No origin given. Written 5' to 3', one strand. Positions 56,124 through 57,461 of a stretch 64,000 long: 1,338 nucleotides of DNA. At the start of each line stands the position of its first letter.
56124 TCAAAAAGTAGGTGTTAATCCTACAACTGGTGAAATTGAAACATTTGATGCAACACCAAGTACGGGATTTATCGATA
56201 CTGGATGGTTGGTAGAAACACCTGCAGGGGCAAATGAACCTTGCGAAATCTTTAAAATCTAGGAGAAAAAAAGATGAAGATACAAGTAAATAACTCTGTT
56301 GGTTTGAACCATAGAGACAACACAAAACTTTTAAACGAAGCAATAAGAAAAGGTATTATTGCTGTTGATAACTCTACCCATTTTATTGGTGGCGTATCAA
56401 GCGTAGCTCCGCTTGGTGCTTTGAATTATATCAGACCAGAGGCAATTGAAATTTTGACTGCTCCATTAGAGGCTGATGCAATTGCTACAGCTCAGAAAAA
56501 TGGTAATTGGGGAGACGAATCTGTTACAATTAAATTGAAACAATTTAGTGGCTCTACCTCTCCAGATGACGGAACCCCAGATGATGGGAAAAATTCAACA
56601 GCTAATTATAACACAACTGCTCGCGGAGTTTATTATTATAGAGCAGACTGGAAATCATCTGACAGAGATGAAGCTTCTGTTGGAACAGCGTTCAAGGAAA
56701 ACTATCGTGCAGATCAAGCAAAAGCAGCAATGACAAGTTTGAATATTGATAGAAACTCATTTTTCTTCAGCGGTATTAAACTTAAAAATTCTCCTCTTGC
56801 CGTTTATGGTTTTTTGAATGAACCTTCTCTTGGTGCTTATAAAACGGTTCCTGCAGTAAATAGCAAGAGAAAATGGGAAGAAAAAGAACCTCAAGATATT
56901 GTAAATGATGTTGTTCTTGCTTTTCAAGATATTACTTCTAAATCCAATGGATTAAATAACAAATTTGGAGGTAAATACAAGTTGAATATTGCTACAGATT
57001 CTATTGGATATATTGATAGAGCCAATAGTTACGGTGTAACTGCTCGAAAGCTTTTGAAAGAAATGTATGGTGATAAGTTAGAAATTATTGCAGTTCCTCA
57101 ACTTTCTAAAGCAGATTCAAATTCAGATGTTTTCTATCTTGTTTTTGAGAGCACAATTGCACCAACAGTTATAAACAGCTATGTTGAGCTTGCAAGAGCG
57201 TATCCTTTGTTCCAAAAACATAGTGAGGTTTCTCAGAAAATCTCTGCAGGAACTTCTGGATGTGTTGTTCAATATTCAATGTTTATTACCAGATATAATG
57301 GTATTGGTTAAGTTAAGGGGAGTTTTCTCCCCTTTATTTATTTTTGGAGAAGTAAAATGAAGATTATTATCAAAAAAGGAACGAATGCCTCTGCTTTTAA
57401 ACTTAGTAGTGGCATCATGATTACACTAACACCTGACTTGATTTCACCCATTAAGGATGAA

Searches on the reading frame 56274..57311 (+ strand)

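Call 75: search_protein_families(library=pfam, proteins=[window:56274-57311:+], max_evalue=0.001)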
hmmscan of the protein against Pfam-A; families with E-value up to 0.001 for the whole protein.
window:56274-57311:+ (345 aa): 1 family
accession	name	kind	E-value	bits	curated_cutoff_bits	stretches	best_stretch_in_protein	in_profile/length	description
PF09950.15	Major_capside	-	7.5e-05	22.6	26.8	1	147-291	54-199/251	Major capsid protein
